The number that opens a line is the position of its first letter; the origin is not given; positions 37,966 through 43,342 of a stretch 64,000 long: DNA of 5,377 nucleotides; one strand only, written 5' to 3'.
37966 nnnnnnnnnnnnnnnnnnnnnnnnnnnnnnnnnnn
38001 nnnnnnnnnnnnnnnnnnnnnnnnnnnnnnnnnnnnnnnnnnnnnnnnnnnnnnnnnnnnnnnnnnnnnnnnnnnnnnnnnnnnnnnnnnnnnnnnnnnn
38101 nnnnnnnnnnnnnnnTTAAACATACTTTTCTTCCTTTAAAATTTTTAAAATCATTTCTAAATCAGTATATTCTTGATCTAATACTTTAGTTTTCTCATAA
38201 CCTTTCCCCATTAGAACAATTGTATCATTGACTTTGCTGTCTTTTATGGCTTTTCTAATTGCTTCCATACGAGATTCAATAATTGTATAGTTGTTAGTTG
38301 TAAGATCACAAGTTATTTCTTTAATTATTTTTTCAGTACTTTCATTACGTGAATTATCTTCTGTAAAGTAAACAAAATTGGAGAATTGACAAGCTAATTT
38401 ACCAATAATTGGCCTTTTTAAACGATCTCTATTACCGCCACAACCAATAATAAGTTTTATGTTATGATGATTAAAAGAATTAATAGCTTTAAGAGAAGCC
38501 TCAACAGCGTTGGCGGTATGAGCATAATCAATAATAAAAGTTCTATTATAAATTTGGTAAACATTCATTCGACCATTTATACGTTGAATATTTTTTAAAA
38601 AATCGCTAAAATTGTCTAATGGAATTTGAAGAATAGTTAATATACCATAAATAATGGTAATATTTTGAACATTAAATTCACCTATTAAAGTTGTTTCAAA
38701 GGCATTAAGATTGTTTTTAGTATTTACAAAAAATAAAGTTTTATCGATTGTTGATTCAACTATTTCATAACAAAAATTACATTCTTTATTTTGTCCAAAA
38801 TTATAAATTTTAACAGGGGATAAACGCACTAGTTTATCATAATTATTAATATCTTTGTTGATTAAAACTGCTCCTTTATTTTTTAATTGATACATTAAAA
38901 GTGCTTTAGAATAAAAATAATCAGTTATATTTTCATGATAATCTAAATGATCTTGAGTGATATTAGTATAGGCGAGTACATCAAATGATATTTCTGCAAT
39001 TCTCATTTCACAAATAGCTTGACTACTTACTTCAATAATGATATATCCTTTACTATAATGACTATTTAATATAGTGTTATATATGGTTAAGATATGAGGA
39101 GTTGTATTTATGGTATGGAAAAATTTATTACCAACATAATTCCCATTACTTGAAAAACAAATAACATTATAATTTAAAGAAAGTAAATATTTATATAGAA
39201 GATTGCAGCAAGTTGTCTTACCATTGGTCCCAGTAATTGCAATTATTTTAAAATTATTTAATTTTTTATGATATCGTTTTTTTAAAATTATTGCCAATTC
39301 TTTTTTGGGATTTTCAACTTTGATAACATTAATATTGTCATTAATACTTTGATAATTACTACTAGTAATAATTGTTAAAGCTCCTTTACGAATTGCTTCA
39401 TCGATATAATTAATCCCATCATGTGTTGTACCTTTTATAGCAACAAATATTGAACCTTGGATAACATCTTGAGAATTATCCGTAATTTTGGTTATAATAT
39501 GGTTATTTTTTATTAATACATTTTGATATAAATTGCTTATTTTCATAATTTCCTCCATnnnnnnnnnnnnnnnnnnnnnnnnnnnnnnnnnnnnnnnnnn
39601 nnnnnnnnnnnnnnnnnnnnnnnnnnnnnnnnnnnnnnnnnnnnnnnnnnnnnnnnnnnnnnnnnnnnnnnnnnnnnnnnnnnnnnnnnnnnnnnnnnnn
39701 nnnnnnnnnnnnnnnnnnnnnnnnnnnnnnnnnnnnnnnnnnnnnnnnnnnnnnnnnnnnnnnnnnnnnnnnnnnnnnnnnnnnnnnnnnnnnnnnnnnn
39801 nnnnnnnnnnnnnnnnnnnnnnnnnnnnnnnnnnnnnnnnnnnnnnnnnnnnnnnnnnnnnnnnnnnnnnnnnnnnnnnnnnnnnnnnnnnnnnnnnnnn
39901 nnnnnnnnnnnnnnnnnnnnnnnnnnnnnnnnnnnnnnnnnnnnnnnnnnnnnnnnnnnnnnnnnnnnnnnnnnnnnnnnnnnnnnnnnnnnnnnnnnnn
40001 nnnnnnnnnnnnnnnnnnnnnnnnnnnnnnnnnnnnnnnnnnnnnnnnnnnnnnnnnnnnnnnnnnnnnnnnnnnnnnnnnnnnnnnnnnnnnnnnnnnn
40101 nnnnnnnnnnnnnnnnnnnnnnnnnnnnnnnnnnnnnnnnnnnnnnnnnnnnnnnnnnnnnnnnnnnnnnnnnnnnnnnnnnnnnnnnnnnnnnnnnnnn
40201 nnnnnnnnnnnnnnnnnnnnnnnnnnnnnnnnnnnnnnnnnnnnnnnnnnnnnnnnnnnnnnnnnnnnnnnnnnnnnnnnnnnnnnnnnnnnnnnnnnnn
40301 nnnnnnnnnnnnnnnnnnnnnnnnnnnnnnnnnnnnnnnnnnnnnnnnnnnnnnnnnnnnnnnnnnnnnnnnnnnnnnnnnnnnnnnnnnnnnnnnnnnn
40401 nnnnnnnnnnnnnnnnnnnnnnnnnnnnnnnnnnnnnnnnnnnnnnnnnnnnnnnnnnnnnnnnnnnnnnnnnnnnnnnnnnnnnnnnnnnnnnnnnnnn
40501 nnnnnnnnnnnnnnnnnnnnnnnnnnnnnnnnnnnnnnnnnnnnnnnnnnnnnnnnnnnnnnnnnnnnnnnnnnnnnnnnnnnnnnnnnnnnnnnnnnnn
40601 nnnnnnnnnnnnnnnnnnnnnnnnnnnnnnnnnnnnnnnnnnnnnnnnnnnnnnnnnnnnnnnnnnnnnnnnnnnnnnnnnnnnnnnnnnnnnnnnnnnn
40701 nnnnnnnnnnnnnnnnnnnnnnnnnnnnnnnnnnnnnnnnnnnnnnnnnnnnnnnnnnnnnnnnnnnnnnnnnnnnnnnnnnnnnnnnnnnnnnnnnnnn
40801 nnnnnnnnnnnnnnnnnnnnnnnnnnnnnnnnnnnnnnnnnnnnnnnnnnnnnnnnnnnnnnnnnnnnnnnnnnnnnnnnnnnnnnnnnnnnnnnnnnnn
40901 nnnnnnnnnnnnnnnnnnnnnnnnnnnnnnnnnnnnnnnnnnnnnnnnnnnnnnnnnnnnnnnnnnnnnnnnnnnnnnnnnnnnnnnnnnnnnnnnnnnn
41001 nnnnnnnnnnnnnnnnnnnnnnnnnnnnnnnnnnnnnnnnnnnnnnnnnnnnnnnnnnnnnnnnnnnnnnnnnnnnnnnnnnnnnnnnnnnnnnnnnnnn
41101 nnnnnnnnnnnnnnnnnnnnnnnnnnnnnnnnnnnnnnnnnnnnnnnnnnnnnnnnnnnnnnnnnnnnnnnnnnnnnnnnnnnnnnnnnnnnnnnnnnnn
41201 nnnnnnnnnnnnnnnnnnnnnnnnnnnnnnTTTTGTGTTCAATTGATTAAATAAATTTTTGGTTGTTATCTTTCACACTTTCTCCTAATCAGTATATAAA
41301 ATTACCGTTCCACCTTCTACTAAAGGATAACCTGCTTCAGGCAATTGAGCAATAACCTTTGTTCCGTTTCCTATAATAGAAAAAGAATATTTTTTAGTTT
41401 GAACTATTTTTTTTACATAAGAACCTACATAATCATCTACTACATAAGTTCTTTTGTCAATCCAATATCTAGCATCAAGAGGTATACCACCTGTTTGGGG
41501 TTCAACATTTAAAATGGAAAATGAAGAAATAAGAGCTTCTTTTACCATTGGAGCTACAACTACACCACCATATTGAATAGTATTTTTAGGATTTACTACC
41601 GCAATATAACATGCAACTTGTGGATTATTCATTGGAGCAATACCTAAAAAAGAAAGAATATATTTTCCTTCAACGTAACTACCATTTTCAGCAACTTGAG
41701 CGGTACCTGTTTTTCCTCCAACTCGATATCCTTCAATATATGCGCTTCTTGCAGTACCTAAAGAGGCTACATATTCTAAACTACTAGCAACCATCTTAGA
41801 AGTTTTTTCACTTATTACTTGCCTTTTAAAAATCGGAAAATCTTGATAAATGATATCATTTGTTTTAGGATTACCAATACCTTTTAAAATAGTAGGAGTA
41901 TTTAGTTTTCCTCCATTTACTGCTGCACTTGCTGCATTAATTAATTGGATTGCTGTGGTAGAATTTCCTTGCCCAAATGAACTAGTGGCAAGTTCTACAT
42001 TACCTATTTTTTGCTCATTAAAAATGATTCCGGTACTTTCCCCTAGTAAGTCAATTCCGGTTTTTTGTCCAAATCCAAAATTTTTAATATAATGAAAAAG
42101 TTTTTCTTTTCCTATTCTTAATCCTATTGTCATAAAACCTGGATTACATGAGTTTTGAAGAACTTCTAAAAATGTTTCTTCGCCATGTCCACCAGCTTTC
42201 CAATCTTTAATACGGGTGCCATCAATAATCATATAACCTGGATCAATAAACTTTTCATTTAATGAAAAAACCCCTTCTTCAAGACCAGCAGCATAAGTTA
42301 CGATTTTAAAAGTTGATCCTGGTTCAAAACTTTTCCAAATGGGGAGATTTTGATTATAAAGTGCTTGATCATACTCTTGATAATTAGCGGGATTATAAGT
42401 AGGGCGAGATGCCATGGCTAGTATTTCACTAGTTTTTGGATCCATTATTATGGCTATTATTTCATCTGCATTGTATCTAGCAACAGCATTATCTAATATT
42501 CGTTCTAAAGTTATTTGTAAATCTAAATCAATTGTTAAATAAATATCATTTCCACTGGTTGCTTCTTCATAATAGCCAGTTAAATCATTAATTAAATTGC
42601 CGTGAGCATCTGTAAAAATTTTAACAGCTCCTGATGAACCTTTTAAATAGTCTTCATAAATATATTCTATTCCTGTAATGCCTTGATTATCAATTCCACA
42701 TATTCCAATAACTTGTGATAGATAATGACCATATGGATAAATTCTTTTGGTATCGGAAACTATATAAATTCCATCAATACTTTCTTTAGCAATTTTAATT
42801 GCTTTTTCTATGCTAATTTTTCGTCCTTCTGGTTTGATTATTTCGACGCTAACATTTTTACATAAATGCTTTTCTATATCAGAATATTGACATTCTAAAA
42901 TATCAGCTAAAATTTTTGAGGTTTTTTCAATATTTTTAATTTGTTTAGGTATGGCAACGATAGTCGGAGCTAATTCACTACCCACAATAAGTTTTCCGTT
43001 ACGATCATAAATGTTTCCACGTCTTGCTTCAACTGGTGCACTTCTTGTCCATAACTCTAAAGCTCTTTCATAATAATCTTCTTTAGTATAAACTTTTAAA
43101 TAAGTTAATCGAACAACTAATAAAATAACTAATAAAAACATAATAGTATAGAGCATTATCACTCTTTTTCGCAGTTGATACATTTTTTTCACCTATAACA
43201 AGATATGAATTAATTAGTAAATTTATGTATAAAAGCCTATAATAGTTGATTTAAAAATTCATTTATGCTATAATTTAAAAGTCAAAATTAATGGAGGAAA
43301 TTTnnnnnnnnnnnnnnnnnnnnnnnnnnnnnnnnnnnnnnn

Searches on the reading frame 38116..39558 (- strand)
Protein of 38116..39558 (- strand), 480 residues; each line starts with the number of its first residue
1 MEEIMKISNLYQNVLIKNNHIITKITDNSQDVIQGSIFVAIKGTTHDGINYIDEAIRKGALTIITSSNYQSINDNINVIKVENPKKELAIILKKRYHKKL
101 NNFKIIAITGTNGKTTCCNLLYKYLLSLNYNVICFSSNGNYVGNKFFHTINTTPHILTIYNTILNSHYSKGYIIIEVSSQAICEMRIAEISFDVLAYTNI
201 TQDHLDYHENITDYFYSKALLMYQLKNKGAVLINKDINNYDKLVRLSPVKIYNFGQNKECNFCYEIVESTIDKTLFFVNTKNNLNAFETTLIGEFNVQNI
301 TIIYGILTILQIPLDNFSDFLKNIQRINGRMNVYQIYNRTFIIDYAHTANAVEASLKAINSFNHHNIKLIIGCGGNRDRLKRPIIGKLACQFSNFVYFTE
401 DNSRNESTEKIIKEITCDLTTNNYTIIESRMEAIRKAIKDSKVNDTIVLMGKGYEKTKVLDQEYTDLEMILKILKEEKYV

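Call 59: search_protein_families(library=pfam, proteins=[window:38116-39558:-], max_evalue=0.00001)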
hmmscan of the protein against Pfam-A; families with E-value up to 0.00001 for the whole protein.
window:38116-39558:- (480 aa): 2 families
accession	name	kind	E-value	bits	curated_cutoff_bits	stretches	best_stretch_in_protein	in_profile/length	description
PF08245.18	Mur_ligase_M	-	1.4e-33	117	24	1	108-302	1-195/200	Mur ligase middle domain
PF02875.26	Mur_ligase_C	-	3.2e-24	86.6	28.4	1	329-453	1-127/127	Mur ligase, glutamate ligase domain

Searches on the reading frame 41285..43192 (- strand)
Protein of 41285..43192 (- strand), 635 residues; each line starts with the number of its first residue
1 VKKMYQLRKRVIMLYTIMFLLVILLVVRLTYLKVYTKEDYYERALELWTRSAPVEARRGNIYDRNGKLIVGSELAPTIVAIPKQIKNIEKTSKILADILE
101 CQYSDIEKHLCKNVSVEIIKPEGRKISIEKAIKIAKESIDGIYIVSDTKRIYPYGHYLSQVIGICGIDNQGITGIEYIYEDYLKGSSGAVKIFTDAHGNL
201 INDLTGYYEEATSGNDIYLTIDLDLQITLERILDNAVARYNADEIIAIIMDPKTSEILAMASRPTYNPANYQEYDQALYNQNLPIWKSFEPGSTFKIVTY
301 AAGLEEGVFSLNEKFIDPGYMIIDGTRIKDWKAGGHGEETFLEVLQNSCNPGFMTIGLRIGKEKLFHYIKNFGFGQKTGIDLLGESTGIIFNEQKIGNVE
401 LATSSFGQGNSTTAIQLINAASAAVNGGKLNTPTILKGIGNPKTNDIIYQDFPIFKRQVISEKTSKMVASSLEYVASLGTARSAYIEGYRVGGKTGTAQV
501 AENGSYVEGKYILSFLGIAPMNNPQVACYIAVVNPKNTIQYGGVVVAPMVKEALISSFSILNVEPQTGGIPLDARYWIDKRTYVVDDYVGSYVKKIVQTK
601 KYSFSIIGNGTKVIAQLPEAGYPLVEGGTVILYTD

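Call 59: search_protein_families(library=pfam, proteins=[window:41285-43192:-], max_evalue=0.00001)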
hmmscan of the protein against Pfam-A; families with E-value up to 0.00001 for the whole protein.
window:41285-43192:- (635 aa): 2 families
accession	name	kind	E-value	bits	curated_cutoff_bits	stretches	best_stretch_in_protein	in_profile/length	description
PF00905.27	Transpeptidase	-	4.2e-78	263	22.1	1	246-553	2-297/299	Penicillin binding protein transpeptidase domain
PF03717.20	PBP_dimer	-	1.3e-22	81.5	24.4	1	54-203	2-178/180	Penicillin-binding Protein dimerisation domain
